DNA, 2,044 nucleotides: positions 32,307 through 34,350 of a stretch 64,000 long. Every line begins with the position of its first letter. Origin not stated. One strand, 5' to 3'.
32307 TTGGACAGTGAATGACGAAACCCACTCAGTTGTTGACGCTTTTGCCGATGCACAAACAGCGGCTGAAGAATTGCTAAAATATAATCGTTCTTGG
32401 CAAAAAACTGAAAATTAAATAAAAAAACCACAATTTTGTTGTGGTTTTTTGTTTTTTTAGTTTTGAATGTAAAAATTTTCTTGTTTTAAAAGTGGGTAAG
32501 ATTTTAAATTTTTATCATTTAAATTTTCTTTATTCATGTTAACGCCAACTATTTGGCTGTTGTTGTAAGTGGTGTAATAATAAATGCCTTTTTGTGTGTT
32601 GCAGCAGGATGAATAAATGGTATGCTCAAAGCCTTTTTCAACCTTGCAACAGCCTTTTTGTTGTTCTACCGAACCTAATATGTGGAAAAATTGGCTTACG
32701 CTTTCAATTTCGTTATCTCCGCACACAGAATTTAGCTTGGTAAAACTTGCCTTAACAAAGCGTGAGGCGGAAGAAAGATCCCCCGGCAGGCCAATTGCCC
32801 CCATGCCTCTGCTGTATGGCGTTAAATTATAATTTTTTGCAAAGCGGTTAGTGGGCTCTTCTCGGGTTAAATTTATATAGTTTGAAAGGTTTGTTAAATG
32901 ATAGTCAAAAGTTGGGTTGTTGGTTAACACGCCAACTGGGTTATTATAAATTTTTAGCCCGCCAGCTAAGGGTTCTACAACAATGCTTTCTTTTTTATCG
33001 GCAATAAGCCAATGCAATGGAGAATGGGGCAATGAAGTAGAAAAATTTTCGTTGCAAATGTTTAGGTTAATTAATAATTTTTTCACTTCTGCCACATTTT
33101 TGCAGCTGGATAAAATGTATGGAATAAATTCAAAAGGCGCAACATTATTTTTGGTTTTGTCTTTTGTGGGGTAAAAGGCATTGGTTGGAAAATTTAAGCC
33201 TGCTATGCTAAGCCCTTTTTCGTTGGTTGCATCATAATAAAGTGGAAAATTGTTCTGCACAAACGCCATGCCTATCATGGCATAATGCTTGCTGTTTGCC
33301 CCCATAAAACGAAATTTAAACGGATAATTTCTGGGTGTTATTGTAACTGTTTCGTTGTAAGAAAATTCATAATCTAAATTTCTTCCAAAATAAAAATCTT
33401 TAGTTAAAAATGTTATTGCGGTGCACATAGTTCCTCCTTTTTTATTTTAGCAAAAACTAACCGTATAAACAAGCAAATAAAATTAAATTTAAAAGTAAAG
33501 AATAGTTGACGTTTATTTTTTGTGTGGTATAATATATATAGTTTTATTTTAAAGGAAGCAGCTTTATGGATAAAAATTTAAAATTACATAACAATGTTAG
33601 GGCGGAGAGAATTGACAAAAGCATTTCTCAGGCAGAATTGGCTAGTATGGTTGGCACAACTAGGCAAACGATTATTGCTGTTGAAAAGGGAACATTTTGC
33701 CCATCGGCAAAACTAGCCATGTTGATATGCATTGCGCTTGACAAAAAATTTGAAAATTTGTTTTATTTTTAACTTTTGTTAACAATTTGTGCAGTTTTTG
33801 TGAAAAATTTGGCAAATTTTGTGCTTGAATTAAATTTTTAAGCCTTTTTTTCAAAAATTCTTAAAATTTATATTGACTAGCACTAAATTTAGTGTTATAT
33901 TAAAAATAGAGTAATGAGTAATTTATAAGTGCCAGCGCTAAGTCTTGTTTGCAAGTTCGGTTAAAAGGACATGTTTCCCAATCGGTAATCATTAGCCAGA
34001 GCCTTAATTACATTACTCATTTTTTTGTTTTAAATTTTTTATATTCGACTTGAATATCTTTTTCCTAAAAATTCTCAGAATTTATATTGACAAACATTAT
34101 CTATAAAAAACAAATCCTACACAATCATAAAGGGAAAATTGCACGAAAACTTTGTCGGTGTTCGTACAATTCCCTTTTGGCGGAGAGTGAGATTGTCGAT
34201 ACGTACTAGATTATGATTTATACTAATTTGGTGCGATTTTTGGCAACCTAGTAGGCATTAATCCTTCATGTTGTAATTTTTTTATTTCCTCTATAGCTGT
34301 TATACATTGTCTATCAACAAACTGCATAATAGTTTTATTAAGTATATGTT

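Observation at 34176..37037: A/T-rich islet at tRNA-Ser carrying an orphan PD-(D/E)xK-like protein: candidate single-gene defence or toxin module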

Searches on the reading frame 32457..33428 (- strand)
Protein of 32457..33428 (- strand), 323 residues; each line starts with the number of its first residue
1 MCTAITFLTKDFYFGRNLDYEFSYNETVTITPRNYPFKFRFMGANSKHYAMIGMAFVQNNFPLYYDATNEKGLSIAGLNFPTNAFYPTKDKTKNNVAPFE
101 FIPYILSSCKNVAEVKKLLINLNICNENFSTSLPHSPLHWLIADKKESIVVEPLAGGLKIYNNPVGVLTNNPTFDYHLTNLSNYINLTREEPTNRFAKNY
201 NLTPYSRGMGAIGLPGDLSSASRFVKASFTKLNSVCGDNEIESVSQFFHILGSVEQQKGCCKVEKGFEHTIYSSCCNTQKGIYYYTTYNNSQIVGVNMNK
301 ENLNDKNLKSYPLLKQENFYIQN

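Call 6: search_protein_families(library=pfam, proteins=[window:32457-33428:-], max_evalue=1)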
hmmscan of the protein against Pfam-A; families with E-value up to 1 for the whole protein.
window:32457-33428:- (323 aa): 2 families
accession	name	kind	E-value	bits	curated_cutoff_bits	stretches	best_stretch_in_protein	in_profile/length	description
PF02275.23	CBAH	-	7.5e-103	344.9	20.4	1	2-310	1-315/316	Linear amide C-N hydrolases, choloylglycine hydrolase family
PF03417.21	AAT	-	0.00043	20.5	23.2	1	13-164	8-132/225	Acyl-coenzyme A:6-aminopenicillanic acid acyl-transferase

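Call 29: find_encoding_contigs(protein=window:32457-33428:-, flank=10000, max_places=10)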
Protein window:32457-33428:- (323 aa): 2 contigs read that carry it; 2 places shown.
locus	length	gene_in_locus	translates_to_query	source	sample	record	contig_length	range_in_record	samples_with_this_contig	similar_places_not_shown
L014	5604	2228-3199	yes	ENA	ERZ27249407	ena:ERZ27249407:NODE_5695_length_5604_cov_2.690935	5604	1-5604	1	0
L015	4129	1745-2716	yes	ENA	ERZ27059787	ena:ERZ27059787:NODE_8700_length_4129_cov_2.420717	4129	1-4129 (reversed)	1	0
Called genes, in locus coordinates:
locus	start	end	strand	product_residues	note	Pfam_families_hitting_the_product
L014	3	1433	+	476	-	?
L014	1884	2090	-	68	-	PF13545:HTH_Crp_2 (faint), PF01381:HTH_3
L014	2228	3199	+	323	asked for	PF02275:CBAH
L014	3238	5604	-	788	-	?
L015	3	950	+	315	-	?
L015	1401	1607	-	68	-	PF13545:HTH_Crp_2 (faint), PF01381:HTH_3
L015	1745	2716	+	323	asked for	PF02275:CBAH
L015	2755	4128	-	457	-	?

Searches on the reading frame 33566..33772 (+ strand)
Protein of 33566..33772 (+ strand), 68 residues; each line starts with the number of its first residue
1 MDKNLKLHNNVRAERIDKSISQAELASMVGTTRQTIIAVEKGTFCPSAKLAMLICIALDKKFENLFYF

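Call 6: search_protein_families(library=pfam, proteins=[window:33566-33772:+], max_evalue=1)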
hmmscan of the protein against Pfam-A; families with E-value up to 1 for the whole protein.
window:33566-33772:+ (68 aa): 9 families
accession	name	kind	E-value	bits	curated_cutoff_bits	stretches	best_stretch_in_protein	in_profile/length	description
PF01381.28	HTH_3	-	4e-10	40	23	1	11-63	1-53/55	Helix-turn-helix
PF13545.12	HTH_Crp_2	-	2.9e-05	24.4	27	1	11-37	14-40/70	Crp-like helix-turn-helix domain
PF12844.13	HTH_19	-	0.00011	22.5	30.2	1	11-49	4-42/64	Helix-turn-helix domain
PF13443.12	HTH_26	-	0.00077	20.1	22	1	15-67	6-59/63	Cro/C1-type HTH DNA-binding domain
PF13404.12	HTH_AsnC-type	-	0.037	14.3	27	1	19-37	17-35/42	AsnC-type helix-turn-helix domain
PF06242.16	TrcR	-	0.069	13.7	22.2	1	19-51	83-115/139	Transcriptional cell cycle regulator TrcR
PF13412.12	HTH_24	-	0.11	12.5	21.9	1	18-36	16-34/48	Winged helix-turn-helix DNA-binding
PF10743.14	Phage_Cox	-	0.19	12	27.5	1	13-46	5-38/87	Regulatory phage protein cox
PF13560.12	HTH_31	-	0.27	12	27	1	12-43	7-38/64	Helix-turn-helix domain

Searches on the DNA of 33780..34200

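Call 89: search_rna_families(source=window, start=33780, end=34200, threshold=evalue, max_evalue=1)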
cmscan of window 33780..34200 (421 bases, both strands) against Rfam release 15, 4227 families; matches with E-value up to 1: 0.
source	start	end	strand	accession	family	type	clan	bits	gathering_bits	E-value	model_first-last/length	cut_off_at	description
